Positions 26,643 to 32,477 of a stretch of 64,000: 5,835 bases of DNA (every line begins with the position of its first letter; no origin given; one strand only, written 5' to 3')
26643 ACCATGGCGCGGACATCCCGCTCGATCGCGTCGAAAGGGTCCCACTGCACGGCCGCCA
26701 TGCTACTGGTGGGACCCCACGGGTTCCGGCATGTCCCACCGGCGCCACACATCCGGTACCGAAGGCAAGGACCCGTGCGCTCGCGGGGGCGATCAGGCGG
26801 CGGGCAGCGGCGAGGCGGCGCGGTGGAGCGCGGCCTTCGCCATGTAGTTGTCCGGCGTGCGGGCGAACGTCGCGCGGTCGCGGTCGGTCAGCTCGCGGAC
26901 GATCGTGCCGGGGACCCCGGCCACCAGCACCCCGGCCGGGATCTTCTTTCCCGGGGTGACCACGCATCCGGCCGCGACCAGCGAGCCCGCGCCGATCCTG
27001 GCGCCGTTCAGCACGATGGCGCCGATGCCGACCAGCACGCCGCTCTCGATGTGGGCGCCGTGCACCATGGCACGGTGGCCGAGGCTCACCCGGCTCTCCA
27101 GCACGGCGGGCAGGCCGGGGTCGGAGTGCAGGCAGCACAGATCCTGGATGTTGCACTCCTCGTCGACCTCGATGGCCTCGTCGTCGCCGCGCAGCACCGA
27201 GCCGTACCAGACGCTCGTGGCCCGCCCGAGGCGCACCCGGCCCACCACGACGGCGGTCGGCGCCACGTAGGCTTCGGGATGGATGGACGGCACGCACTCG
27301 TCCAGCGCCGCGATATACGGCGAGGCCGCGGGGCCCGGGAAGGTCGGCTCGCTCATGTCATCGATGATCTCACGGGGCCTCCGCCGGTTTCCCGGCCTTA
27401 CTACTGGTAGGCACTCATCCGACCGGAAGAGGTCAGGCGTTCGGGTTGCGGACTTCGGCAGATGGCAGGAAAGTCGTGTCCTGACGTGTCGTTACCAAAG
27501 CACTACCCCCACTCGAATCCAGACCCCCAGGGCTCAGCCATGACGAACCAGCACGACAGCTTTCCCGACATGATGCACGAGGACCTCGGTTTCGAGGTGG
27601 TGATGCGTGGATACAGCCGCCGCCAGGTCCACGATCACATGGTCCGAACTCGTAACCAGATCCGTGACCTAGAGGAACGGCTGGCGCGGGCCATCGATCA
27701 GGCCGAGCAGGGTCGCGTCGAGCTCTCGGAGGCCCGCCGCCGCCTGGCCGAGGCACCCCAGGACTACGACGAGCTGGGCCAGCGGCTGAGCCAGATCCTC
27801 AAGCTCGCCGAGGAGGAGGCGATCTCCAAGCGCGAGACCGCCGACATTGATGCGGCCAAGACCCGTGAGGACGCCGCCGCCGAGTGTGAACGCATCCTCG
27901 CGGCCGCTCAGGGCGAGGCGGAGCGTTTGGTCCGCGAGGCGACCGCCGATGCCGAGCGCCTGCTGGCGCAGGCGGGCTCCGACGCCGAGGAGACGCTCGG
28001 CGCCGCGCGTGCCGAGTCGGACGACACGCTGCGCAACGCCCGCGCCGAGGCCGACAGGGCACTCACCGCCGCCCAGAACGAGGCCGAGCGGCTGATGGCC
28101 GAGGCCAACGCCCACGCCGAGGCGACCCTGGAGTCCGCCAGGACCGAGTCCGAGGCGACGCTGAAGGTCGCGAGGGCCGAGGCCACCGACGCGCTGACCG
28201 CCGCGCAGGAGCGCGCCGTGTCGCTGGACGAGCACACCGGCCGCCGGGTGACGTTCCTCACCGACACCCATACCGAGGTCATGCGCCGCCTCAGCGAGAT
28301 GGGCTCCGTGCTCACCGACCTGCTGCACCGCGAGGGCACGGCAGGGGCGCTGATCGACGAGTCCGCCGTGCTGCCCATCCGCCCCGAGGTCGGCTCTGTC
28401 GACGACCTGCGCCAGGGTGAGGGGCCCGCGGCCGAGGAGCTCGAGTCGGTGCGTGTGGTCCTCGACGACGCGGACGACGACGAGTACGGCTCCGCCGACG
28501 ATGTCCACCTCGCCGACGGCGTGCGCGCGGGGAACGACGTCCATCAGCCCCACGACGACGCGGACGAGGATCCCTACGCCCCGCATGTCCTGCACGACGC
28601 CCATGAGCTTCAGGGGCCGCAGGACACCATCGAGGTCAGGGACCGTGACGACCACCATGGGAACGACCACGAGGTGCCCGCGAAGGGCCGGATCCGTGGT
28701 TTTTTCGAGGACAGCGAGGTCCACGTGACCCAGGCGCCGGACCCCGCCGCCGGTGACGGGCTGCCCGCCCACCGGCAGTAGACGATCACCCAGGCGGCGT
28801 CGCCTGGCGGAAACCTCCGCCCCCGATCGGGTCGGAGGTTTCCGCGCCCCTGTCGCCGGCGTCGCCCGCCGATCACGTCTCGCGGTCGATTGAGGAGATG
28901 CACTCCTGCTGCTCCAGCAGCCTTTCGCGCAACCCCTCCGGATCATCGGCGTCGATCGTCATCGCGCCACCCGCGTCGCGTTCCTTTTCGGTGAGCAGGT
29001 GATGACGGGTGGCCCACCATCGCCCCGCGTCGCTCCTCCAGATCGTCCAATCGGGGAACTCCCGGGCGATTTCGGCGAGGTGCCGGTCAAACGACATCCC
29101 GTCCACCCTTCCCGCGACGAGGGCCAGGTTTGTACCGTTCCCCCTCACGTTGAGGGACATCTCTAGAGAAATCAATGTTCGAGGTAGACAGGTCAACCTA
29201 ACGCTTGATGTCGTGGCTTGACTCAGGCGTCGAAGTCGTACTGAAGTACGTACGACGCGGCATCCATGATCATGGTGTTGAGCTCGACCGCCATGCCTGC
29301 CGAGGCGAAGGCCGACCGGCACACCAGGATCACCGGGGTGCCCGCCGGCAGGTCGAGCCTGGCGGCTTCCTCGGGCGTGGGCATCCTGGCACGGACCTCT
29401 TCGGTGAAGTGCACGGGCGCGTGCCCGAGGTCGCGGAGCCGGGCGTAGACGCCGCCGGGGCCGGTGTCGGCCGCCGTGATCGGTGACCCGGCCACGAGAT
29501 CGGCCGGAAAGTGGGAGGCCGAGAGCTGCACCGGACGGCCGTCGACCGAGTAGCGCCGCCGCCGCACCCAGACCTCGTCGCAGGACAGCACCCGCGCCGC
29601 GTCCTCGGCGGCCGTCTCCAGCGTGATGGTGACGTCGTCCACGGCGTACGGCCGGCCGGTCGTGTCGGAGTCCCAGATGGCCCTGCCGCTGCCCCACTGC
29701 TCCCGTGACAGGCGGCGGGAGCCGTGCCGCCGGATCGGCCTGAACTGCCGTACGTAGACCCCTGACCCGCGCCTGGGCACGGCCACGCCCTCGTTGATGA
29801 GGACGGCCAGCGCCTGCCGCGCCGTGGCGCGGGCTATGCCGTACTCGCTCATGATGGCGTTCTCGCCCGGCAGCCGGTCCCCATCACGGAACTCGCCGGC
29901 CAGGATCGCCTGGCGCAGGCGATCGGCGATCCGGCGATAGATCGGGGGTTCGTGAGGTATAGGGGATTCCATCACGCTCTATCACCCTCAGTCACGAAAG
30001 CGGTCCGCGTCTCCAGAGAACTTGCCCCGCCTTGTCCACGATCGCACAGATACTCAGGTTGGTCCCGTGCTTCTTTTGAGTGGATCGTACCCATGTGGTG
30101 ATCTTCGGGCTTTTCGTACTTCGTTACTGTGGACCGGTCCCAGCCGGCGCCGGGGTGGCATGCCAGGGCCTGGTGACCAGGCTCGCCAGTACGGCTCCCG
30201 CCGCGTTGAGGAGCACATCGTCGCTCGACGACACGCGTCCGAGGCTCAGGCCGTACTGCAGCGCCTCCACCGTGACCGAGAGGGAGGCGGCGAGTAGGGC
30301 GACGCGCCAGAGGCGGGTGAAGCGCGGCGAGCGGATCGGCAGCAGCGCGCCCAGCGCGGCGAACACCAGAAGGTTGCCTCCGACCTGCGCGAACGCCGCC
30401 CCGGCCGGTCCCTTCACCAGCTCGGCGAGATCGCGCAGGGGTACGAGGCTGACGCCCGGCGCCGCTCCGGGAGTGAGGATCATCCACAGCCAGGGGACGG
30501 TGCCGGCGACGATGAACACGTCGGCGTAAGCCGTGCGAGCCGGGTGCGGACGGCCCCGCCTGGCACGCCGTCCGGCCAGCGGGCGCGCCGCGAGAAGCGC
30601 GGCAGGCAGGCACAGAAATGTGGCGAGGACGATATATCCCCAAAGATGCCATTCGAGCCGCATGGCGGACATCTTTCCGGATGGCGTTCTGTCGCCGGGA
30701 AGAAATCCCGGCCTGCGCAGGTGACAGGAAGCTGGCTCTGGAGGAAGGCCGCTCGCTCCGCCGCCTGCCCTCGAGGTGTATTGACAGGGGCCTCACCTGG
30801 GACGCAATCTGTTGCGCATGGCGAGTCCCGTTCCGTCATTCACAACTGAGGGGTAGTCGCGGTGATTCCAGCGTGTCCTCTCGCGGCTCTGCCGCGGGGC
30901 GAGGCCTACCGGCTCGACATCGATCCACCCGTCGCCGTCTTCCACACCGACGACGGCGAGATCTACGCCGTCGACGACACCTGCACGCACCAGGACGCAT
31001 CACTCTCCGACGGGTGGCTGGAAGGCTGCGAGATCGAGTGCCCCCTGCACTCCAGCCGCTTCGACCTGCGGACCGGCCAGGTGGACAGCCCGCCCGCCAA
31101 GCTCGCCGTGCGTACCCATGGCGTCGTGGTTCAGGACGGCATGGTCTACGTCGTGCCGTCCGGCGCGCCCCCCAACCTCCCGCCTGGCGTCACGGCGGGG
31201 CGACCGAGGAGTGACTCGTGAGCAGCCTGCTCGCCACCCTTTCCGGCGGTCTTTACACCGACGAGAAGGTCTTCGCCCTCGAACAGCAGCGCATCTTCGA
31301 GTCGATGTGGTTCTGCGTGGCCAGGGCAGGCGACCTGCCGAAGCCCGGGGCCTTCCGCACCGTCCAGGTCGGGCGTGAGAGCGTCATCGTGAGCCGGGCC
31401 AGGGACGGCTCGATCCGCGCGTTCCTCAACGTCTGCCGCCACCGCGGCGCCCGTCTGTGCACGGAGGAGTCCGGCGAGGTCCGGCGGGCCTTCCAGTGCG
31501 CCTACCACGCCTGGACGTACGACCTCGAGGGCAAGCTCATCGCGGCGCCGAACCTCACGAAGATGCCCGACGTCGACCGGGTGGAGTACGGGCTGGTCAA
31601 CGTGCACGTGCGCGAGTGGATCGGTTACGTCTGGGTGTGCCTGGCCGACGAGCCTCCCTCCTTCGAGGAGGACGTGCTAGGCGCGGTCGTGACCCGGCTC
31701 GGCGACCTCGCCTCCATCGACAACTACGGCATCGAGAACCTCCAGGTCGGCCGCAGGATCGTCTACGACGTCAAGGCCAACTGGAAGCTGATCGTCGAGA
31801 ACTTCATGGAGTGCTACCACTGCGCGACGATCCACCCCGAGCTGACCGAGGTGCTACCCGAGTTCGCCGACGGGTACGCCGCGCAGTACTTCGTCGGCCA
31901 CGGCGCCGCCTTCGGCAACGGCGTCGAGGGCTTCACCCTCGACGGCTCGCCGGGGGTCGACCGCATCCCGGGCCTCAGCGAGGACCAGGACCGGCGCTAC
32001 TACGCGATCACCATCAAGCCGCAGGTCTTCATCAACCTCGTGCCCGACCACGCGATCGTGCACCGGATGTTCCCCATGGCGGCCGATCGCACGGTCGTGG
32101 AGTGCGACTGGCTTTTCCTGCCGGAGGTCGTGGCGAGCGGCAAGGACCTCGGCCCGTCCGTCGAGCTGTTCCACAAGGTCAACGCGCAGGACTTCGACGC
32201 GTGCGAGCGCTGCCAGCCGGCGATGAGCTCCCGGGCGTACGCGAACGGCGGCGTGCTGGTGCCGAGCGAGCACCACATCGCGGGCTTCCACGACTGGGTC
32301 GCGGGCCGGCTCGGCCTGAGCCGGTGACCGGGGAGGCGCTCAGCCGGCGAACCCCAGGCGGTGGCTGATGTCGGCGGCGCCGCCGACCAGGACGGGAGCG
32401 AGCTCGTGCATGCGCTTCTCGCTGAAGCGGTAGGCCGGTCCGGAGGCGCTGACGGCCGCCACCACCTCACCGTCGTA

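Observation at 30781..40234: A shared tandem 17-bp operator defines an IclR betaine regulon at all four upstream regions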

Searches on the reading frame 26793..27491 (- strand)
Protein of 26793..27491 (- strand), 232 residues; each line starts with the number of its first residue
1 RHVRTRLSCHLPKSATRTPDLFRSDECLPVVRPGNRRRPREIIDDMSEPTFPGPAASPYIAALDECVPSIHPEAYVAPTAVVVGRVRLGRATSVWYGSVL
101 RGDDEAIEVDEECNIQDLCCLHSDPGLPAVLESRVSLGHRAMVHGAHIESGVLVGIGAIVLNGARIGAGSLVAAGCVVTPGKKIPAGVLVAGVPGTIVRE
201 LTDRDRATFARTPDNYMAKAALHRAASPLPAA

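Call 57: search_protein_families(library=pfam, proteins=[window:26793-27491:-], max_evalue=0.01)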
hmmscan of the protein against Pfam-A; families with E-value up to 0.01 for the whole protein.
window:26793-27491:- (232 aa): 3 families
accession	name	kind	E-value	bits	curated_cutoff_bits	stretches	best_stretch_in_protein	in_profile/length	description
PF00132.30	Hexapep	-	5.9e-12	45.2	27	1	145-179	1-35/36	Bacterial transferase hexapeptide (six repeats)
PF14602.12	Hexapep_2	-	0.0017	18.5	27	0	148-179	4-33/34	Hexapeptide repeat of succinyl-transferase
PF25084.1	LbH_EIF2B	-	0.0065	16.9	54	0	130-187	40-102/105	EIF2B subunit epsilon LbH domain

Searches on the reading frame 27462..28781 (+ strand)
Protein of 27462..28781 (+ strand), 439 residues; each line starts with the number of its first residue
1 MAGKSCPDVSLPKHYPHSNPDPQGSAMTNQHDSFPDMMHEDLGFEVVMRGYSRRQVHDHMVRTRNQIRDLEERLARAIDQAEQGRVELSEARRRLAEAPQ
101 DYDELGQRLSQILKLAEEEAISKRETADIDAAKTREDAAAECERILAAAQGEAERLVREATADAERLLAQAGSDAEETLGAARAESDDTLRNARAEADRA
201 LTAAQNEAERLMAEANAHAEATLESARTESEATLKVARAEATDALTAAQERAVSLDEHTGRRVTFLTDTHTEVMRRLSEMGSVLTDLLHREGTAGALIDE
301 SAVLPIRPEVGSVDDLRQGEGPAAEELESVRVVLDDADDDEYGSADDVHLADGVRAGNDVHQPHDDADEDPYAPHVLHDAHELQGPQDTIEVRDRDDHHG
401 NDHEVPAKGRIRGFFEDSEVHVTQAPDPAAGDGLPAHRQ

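Call 26: search_protein_families(library=ncbifam, proteins=[window:27462-28781:+])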
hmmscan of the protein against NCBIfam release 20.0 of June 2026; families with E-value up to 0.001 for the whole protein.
window:27462-28781:+ (439 aa): 5 families
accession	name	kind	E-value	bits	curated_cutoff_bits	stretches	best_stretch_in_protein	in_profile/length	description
NF050102.1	DivIVA_Wag31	equivalog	3.2e-16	60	260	2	71-209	36-181/256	DivIVA-like cell division protein Wag31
NF041483.1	growth_prot_Scy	equivalog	2.2e-06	25.5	1040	1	189-273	168-251/1293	polarized growth protein Scy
NF005198.1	PRK06669.1-3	equivalog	1.1e-05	24.8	200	1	159-289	49-174/299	flagellar assembly protein FliH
NF002170.0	PRK01005.1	equivalog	0.00026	20.8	280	0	187-243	19-75/208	V-type ATP synthase subunit E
NF045780.1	TrlF_fam_ATP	equivalog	0.00026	19.9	350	1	49-257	413-636/944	TrlF family AAA-like ATPase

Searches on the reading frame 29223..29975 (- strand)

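Call 26: search_protein_families(library=ncbifam, proteins=[window:29223-29975:-])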
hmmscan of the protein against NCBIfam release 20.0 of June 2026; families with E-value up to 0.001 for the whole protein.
window:29223-29975:- (250 aa): 22 families
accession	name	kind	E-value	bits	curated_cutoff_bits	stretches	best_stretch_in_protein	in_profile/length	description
TIGR02325.1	C_P_lyase_phnF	equivalog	3.1e-23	82.6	156.8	1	11-221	8-211/238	phosphonate metabolism transcriptional regulator PhnF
NF052441.1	TransRegRv0792c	equivalog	8.9e-20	71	400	1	14-232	19-230/260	Rv0792c family HTH-type transcriptional regulator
TIGR02018.2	his_ut_repres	equivalog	4.1e-19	68.9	220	1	13-79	1-67/226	histidine utilization transcriptional repressor HutC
NF007292.0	PRK09764.1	equivalog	3.1e-17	62.5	281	1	10-162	4-150/240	GntR family transcriptional regulator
TIGR02404.1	trehalos_R_Bsub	equivalog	1.8e-13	50.7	211.95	1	13-220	2-203/233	trehalose operon repressor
NF041547.1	GntR_LSA1692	equivalog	2.2e-12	47.1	275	1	12-77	2-67/233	GntR family transcriptional regulator, LSA1692 subfamily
NF007741.0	PRK10421.1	equivalog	3.1e-12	46.4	311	1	15-77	11-73/262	transcriptional regulator LldR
NF052290.2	MocR_like_YczR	exception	4.1e-12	45.6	487.4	1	9-129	17-132/458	MocR-like transcription factor YczR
TIGR03337.1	phnR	equivalog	3.2e-11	43.4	296.75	1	13-233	3-215/231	phosphonate utilization transcriptional regulator PhnR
NF052282.1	PLP_TF_PdxR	equivalog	6.2e-11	42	320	1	11-82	1-72/448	MocR-like pyridoxine biosynthesis transcription factor PdxR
NF011575.0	PRK14999.1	equivalog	4e-10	39.4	424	1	10-76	11-77/241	histidine utilization repressor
NF007486.0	PRK10079.1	equivalog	4.6e-10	39.6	363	1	9-218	10-210/241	phosphonate metabolism transcriptional regulator PhnF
NF008491.0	PRK11402.1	subfamily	4.9e-10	39.3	269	1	11-77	11-77/243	GntR family transcriptional regulator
NF008571.0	PRK11523.1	equivalog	3.7e-08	33.1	396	1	12-79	9-76/258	transcriptional regulator ExuR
NF003011.0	PRK03837.1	subfamily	5.9e-08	32.6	260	1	14-65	16-67/241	transcriptional regulator NanR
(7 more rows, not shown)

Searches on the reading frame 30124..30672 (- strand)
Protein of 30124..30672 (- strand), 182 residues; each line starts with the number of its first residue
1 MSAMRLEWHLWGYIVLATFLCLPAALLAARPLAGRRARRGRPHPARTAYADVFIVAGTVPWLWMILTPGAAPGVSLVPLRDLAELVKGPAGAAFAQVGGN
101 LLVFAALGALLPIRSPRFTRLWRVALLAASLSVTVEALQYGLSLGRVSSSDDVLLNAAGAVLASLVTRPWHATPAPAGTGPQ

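Call 57: search_protein_families(library=pfam, proteins=[window:30124-30672:-], max_evalue=0.01)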
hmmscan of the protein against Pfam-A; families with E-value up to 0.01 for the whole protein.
window:30124-30672:- (182 aa): 1 family
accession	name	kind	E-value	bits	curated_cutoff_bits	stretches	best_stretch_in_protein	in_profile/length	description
PF04892.17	VanZ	-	1.4e-15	58.5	30.1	1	61-167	8-122/126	VanZ like family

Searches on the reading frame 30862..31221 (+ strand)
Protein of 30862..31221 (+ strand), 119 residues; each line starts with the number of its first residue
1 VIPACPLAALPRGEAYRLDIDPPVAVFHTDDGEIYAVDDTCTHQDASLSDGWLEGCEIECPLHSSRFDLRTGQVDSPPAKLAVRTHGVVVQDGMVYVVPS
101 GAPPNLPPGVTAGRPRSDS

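Call 8: search_protein_families(library=pfam, proteins=[window:30862-31221:+])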
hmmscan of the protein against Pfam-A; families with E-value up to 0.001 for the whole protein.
window:30862-31221:+ (119 aa): 2 families
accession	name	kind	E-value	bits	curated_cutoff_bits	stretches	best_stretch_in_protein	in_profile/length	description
PF00355.32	Rieske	-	1.2e-17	64.1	20.3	1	3-84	4-85/88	Rieske [2Fe-2S] domain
PF13806.12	Rieske_2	-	2.6e-13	50.2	27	1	3-97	4-103/104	Rieske-like [2Fe-2S] domain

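Call 26: search_protein_families(library=ncbifam, proteins=[window:30862-31221:+])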
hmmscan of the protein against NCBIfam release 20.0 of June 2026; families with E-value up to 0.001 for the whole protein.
window:30862-31221:+ (119 aa): 9 families
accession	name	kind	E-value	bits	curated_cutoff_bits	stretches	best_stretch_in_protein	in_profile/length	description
NF007422.0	PRK09965.1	equivalog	2e-41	140.3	113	1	1-97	3-98/106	bifunctional 3-phenylpropionate/cinnamic acid dioxygenase ferredoxin subunit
NF042948.2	3PPDioc_HcaC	equivalog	1.4e-27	96.1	150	1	2-97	4-100/105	3-phenylpropionate/cinnamic acid dioxygenase ferredoxin subunit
NF041683.1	ant_diox_AndAb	equivalog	1.4e-20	73.4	150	1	22-97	24-98/100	anthranilate 1,2-dioxygenase ferredoxin subunit AndAb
TIGR02377.1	MocE_fam_FeS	subfamily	3.2e-20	72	136.15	1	3-97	4-99/101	MocE family 2Fe-2S type ferredoxin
TIGR02378.1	nirD_assim_sml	equivalog_domain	4.5e-15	55.7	74.65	1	21-97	23-103/105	nitrite reductase small subunit NirD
NF052579.1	BetMthstMoxSdmAMthl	equivalog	4.2e-08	32.5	600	1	22-68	40-86/351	4beta-methylsterol monooxygenase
NF041174.1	SDX_Thmprot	equivalog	1.8e-07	31.3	170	1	24-79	26-81/109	sulredoxin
NF045928.1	Cytb6fFeSPetC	equivalog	0.00016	21.1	250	1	31-97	96-163/179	cytochrome b6-f complex iron-sulfur subunit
NF010001.0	PRK13474.1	subfamily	0.00039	19.8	154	1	32-98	98-162/178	cytochrome b6-f complex iron-sulfur subunit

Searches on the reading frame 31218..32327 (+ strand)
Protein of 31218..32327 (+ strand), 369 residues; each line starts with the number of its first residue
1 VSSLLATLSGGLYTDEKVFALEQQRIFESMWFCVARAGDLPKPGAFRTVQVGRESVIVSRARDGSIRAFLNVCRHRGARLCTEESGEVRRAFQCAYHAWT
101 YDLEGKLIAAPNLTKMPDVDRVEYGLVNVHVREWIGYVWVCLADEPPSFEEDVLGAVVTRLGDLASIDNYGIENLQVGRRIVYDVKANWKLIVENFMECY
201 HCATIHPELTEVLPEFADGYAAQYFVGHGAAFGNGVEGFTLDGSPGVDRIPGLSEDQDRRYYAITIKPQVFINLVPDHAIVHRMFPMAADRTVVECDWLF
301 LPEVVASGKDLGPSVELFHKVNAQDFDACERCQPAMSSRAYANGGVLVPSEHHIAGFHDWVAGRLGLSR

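Call 8: search_protein_families(library=pfam, proteins=[window:31218-32327:+])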
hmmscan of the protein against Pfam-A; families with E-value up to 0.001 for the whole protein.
window:31218-32327:+ (369 aa): 2 families
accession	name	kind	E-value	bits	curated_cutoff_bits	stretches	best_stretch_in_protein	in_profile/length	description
PF00848.25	Ring_hydroxyl_A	-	8.1e-50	170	24.9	1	173-365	2-206/208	Ring hydroxylating alpha subunit (catalytic domain)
PF00355.32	Rieske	-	1.9e-20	73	20.3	1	31-116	2-84/88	Rieske [2Fe-2S] domain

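Call 26: search_protein_families(library=ncbifam, proteins=[window:31218-32327:+])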
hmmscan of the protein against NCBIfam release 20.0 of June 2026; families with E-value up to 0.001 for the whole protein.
window:31218-32327:+ (369 aa): 6 families
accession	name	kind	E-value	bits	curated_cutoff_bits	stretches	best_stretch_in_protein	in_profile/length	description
NF058607.1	GlBtMonoOxGbcA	equivalog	6.2e-70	235.7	670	2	8-219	33-235/420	glycine betaine monooxygenase oxygenase subunit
NF042946.1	3PPDioc_HcaE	equivalog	1.9e-35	122.8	830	1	9-214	17-222/450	3-phenylpropionate/cinnamic acid dioxygenase subunit alpha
TIGR03228.1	anthran_1_2_A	equivalog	2.3e-29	102.4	671.9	1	11-207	19-214/438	anthranilate 1,2-dioxygenase large subunit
NF041684.1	ant_diox_AndAc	equivalog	2.8e-29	101.9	750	1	12-206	27-222/418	anthranilate 1,2-dioxygenase large subunit AndAc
TIGR03229.1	benzo_1_2_benA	equivalog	6.8e-29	101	780.95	1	11-207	19-216/433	benzoate 1,2-dioxygenase large subunit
NF052579.1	BetMthstMoxSdmAMthl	equivalog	2.3e-07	30.1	600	1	30-201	17-174/351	4beta-methylsterol monooxygenase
